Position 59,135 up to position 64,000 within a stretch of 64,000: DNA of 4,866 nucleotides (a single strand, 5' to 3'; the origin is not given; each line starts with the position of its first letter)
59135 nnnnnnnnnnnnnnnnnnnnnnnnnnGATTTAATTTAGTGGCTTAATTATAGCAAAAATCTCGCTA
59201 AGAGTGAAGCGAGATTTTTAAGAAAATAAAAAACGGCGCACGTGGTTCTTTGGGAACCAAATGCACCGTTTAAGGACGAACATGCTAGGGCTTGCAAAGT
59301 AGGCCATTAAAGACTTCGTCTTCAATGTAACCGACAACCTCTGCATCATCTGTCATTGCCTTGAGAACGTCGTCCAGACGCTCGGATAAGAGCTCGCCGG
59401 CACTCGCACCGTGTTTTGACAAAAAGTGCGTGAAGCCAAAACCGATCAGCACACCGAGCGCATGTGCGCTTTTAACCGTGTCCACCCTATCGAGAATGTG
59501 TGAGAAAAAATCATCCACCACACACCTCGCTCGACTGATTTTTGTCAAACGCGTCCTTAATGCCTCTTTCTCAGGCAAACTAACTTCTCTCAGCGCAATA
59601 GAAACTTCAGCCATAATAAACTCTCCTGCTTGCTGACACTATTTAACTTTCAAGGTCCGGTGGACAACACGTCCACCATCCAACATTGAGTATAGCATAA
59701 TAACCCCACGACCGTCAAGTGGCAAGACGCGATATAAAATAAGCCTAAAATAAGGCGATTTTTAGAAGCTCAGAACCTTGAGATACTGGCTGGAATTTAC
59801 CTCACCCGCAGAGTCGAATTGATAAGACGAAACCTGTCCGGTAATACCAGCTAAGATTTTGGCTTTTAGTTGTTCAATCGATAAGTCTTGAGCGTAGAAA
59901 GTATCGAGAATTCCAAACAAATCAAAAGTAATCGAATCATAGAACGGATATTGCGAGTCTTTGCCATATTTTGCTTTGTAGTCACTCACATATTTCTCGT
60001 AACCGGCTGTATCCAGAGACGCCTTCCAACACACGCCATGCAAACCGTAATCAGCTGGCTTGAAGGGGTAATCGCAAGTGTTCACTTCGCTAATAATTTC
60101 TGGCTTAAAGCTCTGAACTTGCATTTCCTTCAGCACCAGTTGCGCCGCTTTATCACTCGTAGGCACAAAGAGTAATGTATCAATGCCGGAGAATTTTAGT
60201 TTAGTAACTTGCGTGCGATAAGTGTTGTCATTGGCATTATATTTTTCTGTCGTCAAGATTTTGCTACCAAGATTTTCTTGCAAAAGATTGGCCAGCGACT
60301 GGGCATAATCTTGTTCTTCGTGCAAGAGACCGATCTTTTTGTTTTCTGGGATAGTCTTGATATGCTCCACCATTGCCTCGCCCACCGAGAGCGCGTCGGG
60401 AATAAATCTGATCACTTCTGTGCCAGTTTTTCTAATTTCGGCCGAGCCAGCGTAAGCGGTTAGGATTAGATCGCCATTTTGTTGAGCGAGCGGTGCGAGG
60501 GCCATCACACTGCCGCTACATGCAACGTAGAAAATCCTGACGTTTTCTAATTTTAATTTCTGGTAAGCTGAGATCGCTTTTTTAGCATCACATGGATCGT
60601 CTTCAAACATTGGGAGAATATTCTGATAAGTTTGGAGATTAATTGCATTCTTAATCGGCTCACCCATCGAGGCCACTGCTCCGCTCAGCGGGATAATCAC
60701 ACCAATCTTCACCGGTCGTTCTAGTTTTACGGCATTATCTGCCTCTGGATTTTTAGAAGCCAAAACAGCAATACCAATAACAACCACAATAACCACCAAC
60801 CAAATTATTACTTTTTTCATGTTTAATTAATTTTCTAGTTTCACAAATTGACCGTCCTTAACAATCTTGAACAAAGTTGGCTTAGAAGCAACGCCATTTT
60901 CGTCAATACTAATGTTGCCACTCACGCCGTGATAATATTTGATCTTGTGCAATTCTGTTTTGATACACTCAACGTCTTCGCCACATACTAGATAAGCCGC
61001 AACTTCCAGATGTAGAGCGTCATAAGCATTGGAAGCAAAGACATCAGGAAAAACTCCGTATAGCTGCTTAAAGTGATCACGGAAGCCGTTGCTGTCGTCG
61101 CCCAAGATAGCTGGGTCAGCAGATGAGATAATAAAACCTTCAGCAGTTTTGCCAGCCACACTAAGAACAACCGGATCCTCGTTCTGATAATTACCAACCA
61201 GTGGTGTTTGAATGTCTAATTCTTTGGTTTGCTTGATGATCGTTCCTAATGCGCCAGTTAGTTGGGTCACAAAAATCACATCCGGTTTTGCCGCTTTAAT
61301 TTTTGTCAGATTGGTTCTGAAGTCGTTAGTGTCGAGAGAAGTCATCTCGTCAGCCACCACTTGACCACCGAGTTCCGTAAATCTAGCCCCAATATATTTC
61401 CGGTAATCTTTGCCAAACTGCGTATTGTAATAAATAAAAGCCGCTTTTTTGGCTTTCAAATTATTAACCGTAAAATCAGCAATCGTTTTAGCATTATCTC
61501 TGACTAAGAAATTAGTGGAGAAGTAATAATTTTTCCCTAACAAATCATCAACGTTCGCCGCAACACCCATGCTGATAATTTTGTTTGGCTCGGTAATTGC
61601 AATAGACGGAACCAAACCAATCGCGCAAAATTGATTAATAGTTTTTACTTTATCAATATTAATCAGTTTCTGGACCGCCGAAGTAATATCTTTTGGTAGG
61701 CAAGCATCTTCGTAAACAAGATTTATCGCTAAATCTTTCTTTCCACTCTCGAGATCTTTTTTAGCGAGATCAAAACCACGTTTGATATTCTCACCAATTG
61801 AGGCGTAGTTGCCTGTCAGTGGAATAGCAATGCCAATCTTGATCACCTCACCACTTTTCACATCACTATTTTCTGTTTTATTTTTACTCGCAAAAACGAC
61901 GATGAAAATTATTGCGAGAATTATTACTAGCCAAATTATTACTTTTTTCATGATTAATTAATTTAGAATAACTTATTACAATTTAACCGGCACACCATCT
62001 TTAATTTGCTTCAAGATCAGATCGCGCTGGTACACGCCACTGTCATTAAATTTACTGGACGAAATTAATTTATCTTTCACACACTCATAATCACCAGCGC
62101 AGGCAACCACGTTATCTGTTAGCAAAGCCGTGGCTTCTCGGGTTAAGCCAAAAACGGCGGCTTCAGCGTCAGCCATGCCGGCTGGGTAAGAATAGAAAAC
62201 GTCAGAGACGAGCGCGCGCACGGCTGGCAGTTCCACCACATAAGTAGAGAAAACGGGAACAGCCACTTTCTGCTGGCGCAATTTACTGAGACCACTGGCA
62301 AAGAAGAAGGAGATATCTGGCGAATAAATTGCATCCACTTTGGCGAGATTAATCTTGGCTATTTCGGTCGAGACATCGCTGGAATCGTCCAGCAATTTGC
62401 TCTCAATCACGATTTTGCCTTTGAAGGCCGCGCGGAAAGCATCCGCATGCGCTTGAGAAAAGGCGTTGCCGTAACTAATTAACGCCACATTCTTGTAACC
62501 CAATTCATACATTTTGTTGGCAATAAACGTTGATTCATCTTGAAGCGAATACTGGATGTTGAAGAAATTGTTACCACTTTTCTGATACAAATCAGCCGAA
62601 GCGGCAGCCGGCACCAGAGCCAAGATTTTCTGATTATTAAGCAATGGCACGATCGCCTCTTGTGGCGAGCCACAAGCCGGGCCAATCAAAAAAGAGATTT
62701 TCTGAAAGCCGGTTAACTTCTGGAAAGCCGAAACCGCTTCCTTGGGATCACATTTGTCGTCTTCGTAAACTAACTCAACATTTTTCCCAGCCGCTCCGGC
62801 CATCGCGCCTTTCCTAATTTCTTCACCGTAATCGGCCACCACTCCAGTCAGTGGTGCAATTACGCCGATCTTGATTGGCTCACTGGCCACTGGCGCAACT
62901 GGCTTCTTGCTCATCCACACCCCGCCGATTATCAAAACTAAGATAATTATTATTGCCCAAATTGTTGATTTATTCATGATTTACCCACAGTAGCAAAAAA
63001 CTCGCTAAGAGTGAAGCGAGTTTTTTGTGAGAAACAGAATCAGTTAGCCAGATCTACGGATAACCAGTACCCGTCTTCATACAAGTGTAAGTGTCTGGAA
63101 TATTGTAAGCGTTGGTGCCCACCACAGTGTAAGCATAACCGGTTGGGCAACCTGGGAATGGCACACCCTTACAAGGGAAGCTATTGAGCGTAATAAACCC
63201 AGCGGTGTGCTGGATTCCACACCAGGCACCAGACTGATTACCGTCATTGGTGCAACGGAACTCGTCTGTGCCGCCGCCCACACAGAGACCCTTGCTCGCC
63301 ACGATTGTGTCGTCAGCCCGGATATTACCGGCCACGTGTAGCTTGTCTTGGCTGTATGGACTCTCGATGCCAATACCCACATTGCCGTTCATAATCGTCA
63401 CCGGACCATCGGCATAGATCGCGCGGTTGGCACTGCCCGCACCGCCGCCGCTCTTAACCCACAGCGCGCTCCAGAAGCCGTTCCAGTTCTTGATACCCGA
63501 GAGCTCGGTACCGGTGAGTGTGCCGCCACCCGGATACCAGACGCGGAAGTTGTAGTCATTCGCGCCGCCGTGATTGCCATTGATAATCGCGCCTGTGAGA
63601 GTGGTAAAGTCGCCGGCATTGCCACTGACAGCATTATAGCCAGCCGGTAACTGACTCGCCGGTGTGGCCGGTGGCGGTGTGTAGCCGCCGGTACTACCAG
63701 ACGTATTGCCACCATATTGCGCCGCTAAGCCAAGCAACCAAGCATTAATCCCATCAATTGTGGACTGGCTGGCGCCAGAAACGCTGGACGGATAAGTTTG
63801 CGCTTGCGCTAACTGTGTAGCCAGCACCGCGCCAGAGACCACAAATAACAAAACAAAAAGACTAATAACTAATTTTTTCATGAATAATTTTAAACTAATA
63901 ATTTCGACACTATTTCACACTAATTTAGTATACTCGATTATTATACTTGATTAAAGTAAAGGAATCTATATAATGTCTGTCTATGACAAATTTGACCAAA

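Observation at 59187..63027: Identical 20-nt hairpin element at two intergenic sites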

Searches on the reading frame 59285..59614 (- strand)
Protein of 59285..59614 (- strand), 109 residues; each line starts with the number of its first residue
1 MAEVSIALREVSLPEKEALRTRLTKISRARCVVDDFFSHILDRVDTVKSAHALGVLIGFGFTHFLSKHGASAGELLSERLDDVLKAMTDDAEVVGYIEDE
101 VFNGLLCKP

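Call 38: search_protein_families(library=pfam, proteins=[window:59285-59614:-], max_evalue=0.01)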
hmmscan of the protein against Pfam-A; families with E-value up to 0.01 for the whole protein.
window:59285-59614:- (109 aa): 0 families

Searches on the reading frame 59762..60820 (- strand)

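Call 38: search_protein_families(library=pfam, proteins=[window:59762-60820:-], max_evalue=0.01)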
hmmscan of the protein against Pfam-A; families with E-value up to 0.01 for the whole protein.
window:59762-60820:- (352 aa): 2 families
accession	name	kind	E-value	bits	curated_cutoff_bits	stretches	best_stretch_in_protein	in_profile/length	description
PF13458.12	Peripla_BP_6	-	1.9e-19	71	31.7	1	36-288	1-272/343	Periplasmic binding protein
PF01094.35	ANF_receptor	-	6.8e-07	29.1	25.4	1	72-201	29-166/353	Receptor family ligand binding region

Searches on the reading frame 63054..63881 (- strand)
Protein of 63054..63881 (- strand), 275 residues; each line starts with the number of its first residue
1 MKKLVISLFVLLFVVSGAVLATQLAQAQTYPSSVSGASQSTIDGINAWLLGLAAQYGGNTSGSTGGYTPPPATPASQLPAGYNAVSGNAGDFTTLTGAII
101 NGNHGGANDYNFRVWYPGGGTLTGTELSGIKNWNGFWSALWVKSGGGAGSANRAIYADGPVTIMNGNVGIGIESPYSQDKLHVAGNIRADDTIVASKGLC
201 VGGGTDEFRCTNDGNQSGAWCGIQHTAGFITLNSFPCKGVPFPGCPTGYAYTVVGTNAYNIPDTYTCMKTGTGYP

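Call 38: search_protein_families(library=pfam, proteins=[window:63054-63881:-], max_evalue=0.01)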
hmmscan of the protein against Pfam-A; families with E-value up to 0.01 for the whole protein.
window:63054-63881:- (275 aa): 0 families

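Call 47: find_encoding_contigs(protein=window:63054-63881:-, flank=10000, max_places=10)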
Protein window:63054-63881:- (275 aa): 6 contigs read that carry it; 1 place shown.
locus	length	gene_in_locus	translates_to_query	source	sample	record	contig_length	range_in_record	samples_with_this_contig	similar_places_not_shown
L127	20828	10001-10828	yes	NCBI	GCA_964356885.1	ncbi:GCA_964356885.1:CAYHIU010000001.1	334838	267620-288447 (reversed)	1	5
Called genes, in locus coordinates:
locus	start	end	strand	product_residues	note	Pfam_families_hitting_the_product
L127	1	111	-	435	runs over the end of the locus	PF00275:EPSP_synthase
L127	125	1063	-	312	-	PF00890:FAD_binding_2 (faint), PF07992:Pyr_redox_2, PF12831:FAD_oxidored (weak), PF13241:NAD_binding_7 (faint), PF13738:Pyr_redox_3, PF00070:Pyr_redox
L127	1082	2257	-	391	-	PF00091:Tubulin, PF12327:FtsZ_C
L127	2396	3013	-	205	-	-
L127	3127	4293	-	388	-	PF11104:PilM_2 (weak), PF02491:SHS2_FTSA, PF14450:FtsA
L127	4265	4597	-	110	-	PF02130:YbeY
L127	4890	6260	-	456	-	PF13393:tRNA-synt_His, PF00587:tRNA-synt_2b, PF13393:tRNA-synt_His (weak), PF03129:HGTP_anticodon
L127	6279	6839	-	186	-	PF10502:Peptidase_S26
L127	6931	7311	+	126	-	-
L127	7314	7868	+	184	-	PF01195:Pept_tRNA_hydro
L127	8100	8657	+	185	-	-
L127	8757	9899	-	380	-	PF23459:S1_RRP5 (faint), PF00575:S1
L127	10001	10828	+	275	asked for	-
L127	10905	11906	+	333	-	PF13458:Peripla_BP_6, PF01094:ANF_receptor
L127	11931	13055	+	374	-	PF13458:Peripla_BP_6, PF13433:Peripla_BP_5 (weak)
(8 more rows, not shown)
